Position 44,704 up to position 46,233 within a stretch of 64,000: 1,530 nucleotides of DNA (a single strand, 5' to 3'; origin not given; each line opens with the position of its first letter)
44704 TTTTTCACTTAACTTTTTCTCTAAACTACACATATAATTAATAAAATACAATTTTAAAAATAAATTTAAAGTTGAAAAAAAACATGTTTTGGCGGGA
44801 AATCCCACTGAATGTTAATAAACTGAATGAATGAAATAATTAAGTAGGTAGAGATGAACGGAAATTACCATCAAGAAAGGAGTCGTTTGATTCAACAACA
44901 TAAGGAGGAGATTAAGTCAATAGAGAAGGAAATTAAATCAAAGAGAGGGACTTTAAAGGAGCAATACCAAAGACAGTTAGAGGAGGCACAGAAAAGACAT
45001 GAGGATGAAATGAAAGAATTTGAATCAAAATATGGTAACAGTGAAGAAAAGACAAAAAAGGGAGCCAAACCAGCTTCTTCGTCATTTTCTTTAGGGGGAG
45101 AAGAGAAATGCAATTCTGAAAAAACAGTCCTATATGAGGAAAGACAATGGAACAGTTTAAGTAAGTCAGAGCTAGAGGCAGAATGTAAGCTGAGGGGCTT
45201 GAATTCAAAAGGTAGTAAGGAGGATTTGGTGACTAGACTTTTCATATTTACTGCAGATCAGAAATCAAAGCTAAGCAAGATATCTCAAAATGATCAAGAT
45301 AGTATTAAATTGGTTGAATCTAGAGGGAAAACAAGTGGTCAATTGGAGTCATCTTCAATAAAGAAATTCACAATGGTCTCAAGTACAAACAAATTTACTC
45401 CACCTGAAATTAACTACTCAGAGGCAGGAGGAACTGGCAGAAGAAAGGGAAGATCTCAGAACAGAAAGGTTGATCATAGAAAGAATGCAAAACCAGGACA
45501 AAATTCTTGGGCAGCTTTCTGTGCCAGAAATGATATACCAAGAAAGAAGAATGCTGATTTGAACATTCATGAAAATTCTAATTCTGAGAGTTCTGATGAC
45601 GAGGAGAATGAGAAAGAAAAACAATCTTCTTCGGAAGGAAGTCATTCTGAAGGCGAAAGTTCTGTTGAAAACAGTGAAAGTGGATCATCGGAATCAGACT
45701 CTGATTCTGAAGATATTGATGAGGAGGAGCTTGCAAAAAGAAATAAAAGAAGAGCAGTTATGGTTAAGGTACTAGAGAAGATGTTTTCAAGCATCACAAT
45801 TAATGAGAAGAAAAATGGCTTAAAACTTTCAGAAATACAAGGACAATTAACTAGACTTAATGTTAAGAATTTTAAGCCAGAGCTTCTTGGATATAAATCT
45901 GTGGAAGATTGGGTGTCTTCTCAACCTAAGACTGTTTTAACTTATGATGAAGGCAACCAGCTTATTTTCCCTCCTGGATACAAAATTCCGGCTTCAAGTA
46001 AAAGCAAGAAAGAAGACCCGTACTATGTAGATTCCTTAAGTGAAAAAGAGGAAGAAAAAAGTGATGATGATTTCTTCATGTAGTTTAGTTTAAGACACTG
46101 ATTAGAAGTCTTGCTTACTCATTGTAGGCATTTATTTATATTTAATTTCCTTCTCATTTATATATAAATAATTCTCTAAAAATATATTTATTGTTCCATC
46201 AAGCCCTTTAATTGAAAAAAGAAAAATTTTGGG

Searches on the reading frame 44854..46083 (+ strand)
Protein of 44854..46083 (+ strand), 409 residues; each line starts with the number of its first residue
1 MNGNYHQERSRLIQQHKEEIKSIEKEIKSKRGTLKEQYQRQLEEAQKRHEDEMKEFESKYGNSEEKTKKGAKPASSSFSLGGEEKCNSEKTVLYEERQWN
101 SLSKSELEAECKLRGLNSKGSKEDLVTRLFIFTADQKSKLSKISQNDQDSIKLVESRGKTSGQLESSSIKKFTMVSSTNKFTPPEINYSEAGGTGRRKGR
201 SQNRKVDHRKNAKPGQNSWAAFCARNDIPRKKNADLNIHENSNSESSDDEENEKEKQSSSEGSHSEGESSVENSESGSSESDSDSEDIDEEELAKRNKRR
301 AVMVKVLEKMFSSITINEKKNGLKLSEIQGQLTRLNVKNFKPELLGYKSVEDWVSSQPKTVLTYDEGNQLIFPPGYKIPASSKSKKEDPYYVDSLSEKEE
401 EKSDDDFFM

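Call 8: search_protein_families(library=pfam, proteins=[window:44854-46083:+])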
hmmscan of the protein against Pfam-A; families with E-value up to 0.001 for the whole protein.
window:44854-46083:+ (409 aa): 2 families
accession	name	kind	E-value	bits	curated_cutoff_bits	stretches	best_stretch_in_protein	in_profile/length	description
PF02037.33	SAP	-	2.2e-07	30.7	23.9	1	100-129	3-32/37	SAP domain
PF12872.13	OST-HTH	-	6.3e-05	23.2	23.8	1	307-365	9-63/71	OST-HTH/LOTUS domain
